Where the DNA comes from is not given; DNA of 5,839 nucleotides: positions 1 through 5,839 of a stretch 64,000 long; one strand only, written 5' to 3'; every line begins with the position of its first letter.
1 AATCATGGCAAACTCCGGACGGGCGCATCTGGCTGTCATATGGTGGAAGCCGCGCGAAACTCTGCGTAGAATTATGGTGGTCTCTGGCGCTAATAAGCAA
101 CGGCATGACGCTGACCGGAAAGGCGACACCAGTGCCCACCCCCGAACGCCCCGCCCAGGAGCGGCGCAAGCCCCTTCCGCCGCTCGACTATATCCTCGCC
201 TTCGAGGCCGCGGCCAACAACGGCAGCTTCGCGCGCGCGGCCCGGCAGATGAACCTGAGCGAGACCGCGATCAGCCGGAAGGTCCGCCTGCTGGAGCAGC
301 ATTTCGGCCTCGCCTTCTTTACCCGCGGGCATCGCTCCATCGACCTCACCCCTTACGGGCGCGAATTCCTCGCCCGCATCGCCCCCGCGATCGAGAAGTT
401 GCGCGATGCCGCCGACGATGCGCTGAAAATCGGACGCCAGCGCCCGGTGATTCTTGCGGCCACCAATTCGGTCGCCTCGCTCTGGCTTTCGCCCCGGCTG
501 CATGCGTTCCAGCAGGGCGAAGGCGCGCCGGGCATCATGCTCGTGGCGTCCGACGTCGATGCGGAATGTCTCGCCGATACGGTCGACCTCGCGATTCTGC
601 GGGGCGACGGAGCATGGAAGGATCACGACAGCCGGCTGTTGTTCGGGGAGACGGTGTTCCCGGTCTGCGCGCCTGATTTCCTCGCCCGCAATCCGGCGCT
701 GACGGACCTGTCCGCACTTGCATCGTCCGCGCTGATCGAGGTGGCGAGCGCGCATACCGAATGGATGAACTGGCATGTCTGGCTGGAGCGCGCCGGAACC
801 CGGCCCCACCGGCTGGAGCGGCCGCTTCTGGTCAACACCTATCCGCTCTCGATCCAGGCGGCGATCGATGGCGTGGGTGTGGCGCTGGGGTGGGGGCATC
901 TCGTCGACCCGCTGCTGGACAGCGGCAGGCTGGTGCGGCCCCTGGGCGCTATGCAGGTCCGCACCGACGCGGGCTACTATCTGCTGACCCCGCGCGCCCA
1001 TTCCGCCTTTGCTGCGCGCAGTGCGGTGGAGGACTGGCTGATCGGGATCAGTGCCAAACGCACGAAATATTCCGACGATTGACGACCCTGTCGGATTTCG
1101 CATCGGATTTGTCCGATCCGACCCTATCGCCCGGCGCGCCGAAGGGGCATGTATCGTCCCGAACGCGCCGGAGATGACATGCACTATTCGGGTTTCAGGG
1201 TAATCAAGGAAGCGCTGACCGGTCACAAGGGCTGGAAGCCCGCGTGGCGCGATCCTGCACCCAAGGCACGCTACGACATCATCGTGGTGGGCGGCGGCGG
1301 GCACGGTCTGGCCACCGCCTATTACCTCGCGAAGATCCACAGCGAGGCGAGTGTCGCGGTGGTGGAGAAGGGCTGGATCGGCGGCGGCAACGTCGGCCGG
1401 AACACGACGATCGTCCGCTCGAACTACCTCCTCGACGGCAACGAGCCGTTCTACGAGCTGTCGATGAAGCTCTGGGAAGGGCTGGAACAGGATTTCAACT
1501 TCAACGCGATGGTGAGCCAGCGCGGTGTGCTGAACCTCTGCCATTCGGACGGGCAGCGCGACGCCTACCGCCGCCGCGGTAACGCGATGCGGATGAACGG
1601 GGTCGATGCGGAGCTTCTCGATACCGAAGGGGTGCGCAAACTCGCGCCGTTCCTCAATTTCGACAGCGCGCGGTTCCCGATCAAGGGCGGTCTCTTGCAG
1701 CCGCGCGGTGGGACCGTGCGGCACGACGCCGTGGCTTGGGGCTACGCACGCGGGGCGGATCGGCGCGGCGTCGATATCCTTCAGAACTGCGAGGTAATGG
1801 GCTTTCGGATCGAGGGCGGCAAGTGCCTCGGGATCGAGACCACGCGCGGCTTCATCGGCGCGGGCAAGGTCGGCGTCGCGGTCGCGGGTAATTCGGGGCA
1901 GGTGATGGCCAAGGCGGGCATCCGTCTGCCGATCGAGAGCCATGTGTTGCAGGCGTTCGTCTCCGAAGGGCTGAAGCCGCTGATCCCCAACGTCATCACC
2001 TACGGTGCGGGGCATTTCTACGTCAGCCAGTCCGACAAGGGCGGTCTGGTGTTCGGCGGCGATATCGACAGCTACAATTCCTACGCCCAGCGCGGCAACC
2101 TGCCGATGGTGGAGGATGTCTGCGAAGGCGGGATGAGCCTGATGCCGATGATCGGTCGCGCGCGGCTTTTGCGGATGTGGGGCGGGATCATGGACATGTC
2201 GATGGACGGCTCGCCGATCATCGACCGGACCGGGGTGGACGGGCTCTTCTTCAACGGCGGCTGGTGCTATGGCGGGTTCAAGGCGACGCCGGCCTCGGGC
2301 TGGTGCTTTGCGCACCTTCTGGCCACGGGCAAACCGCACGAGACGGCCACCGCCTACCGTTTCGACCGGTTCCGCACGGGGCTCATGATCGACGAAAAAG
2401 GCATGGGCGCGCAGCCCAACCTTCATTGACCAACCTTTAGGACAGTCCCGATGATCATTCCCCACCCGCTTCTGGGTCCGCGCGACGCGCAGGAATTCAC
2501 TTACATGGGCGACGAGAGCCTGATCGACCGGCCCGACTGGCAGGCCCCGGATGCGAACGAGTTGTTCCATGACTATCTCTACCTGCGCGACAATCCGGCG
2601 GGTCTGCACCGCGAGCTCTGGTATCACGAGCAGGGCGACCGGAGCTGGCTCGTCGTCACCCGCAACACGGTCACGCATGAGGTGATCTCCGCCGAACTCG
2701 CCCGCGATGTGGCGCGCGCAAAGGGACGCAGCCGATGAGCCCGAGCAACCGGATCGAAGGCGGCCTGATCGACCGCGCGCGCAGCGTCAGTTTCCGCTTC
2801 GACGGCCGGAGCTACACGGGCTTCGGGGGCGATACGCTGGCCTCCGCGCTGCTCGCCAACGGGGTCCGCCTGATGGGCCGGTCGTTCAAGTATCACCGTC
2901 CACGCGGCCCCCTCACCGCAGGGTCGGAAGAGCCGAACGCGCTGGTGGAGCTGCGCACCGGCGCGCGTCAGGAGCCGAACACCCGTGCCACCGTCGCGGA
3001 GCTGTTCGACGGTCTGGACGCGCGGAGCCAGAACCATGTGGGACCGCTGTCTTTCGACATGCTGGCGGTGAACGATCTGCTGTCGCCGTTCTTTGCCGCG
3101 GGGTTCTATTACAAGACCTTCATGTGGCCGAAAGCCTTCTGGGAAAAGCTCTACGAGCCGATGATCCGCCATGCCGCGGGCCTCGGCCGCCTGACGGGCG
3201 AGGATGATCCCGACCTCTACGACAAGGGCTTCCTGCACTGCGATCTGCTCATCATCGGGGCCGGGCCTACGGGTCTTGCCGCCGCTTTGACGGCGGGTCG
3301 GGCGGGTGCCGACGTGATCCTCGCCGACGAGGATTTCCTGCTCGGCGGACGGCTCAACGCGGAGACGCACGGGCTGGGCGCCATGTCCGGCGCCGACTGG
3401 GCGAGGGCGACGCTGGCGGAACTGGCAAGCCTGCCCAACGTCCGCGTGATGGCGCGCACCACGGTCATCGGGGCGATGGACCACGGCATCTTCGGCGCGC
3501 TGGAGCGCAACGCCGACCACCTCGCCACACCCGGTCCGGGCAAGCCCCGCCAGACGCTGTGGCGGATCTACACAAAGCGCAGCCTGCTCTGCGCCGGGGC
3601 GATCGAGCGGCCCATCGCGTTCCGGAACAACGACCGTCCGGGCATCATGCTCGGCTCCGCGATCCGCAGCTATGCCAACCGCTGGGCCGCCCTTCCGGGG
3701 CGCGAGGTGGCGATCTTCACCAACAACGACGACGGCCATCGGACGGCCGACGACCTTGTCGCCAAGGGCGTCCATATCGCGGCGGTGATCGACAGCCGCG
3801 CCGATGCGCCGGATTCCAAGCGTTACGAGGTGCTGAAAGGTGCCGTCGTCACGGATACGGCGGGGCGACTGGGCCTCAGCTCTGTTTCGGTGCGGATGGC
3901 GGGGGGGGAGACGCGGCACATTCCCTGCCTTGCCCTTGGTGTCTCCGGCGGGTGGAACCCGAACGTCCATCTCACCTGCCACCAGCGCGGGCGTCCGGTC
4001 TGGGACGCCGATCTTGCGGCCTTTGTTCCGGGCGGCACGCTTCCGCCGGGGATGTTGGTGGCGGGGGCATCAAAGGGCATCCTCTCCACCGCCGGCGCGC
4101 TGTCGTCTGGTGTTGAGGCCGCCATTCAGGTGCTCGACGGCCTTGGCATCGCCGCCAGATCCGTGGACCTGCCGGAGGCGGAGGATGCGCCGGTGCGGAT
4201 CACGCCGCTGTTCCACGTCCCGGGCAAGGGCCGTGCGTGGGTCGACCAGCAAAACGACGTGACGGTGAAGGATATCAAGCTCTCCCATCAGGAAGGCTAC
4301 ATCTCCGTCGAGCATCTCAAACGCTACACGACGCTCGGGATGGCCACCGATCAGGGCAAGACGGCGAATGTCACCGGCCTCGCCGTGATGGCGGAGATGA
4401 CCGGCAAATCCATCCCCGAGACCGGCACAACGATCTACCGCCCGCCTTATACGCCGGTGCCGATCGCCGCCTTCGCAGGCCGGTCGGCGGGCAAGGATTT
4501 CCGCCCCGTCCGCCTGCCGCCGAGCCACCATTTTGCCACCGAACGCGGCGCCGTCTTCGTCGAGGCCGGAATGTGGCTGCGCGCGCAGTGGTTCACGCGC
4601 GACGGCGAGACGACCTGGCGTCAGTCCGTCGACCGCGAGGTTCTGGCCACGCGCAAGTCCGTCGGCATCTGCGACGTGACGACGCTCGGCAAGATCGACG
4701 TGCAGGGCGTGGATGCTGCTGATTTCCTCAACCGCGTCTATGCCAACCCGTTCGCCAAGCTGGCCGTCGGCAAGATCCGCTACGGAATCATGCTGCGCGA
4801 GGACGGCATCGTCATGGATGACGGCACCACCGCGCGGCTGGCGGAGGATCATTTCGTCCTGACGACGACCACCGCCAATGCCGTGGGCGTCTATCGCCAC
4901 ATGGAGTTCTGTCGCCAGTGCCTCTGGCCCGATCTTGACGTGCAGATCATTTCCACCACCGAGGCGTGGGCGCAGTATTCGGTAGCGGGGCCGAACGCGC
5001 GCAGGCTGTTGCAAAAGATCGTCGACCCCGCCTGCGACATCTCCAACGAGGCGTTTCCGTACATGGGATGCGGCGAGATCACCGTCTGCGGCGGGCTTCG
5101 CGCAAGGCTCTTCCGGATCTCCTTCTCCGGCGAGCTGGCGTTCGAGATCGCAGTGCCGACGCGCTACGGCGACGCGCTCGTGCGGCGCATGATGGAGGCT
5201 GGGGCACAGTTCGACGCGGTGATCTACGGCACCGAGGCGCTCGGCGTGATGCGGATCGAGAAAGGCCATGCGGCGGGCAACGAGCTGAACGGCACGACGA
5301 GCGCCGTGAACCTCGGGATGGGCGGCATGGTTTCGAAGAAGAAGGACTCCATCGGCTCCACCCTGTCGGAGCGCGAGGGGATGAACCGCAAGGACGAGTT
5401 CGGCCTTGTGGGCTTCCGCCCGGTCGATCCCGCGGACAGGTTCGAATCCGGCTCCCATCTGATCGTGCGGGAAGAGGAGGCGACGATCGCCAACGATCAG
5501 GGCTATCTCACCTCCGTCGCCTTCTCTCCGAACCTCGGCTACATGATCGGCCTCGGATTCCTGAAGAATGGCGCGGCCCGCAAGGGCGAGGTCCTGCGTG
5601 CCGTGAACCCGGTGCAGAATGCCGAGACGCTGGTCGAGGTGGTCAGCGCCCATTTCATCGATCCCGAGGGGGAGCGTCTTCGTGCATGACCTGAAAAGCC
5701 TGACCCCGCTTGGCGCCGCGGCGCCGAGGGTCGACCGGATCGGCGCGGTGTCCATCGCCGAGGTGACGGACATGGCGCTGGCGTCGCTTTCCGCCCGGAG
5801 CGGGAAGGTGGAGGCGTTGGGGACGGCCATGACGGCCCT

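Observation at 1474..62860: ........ (KOPS-type) motif polarity flips at about 31.5 kb: the window appears to span a replication terminus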

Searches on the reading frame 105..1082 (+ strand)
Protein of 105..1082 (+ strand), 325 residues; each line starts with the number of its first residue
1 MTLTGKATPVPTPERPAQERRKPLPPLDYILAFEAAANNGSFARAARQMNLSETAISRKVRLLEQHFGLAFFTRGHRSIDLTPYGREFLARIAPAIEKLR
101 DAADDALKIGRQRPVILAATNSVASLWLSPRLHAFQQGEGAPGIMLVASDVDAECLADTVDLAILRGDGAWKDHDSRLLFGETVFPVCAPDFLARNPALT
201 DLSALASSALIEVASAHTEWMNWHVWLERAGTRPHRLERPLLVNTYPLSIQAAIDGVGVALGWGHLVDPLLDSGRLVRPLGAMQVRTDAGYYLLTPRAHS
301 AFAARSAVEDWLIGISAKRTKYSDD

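Call 32: search_protein_families(library=ncbifam, proteins=[window:105-1082:+], max_evalue=1e-10)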
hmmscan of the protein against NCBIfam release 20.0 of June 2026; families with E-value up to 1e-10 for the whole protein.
window:105-1082:+ (325 aa): 17 families
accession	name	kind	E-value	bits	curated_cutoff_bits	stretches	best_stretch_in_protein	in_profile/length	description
TIGR03418.1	chol_sulf_TF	equivalog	6e-65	219.1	324.8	1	26-313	2-289/291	choline sulfate utilization transcriptional regulator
NF008352.0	PRK11139.1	subfamily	2.7e-61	207.3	288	1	22-320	3-296/305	transcriptional regulator GcvA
NF007491.0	PRK10086.1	equivalog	4.4e-41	140.7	316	1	30-313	22-306/313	DNA-binding transcriptional regulator DsdC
NF041130.1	PenR_Burk_TF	exception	1.1e-30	106.8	625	1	22-315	5-288/292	beta-lactamase transcriptional regulator PenR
TIGR02036.1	dsdC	equivalog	1.3e-30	106.5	352.4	1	30-295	13-281/302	DNA-binding transcriptional regulator DsdC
NF040888.1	trans_reg_YafC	equivalog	6.5e-20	71.2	470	1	29-280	7-257/293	DNA-binding transcriptional regulator YafC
NF008416.0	PRK11242.1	equivalog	4.2e-13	49.3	277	1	32-232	8-214/300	transcriptional regulator CynR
TIGR03339.1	phn_lysR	subfamily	4.4e-13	49.1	341.1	1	32-97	4-69/279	aminoethylphosphonate catabolism associated LysR family transcriptional regulator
NF008294.1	PRK11074.1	equivalog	5.2e-13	49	345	0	34-110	11-87/300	DNA-binding transcriptional activator PunR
NF002964.0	PRK03635.1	subfamily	6.4e-12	45.1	197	1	30-278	8-256/297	ArgP/LysG family DNA-binding transcriptional regulator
NF045990.1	TransRegCbbRRhodb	equivalog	1.1e-11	44.3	450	1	30-315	11-299/304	LysR family regulator CbbR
NF009888.0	PRK13348.1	subfamily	1.7e-11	43.7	297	1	32-137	10-115/302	HTH-type transcriptional regulator ArgP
TIGR03298.1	argP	subfamily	3.3e-11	42.8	273.55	0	30-140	6-117/292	ArgP/LysG family DNA-binding transcriptional regulator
NF047711.1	PutUtilRegPtrR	equivalog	4.5e-11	42.4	400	1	32-261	8-233/283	putrescine utilization regulator PtrR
NF053705.1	TransRegGltCGpos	equivalog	5.4e-11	42.3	350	1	33-137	9-115/300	glutamate biosynthesis transcriptional regulator GltC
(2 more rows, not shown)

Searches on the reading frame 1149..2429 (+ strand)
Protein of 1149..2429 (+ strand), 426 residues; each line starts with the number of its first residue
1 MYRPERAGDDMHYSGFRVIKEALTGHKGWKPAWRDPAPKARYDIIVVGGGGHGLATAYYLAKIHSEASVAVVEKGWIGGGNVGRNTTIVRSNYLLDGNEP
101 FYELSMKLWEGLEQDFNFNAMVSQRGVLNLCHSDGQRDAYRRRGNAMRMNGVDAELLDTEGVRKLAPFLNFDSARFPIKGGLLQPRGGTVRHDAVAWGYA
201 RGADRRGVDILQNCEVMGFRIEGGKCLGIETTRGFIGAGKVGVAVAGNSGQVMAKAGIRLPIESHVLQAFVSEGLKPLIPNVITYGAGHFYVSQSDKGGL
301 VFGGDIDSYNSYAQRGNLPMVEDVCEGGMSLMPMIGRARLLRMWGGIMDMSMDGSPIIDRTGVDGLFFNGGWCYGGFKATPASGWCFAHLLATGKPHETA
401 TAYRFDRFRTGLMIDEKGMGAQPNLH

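Call 32: search_protein_families(library=ncbifam, proteins=[window:1149-2429:+], max_evalue=1e-10)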
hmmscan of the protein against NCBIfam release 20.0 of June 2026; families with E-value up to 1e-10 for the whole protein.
window:1149-2429:+ (426 aa): 6 families
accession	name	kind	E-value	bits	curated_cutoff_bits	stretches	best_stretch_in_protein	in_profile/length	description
TIGR01373.1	soxB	subfamily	1.8e-207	689.1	529.45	1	12-416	1-407/407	sarcosine oxidase subunit beta family protein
NF001933.0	PRK00711.1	subfamily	3.3e-20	72.5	383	0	108-262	118-270/429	D-amino acid dehydrogenase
TIGR02352.1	thiamin_ThiO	equivalog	2e-19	69.9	250.8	1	44-393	1-349/351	glycine oxidase ThiO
NF008425.0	PRK11259.1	equivalog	1e-18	67.5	257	1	40-270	3-226/377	N-methyl-L-tryptophan oxidase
TIGR01377.1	soxA_mon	subfamily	1.4e-13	50.4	479.65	1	42-264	1-215/381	amino oxidase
NF050086.1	pipecolate_AmaA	exception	1.8e-12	46.6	600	0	40-245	24-233/425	L-pipecolate oxidase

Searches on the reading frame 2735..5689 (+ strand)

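Call 32: search_protein_families(library=ncbifam, proteins=[window:2735-5689:+], max_evalue=1e-10)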
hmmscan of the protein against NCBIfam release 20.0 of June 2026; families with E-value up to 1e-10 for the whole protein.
window:2735-5689:+ (984 aa): 6 families
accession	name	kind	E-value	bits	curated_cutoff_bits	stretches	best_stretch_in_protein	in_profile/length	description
TIGR01372.1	soxA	subfamily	0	1311.4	1164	1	8-983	8-995/996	sarcosine oxidase subunit alpha family protein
NF001567.0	PRK00389.1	subfamily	4.7e-38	131.1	300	1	630-977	32-355/359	glycine cleavage system aminomethyltransferase GcvT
NF053776.1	TmaoDeMthMsil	equivalog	4.6e-33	114.7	1100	1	634-984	420-763/763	trimethylamine N-oxide demethylase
TIGR00528.1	gcvT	equivalog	2.3e-29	102.4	235.85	1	634-974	34-359/362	glycine cleavage system aminomethyltransferase GcvT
NF010093.0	PRK13579.1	equivalog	4.7e-25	88.2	459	1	627-977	36-366/371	glycine cleavage system aminomethyltransferase GcvT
NF009133.0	PRK12486.1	equivalog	1.2e-12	47.5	410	1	630-955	42-351/369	dimethylsulfoniopropionate demethylase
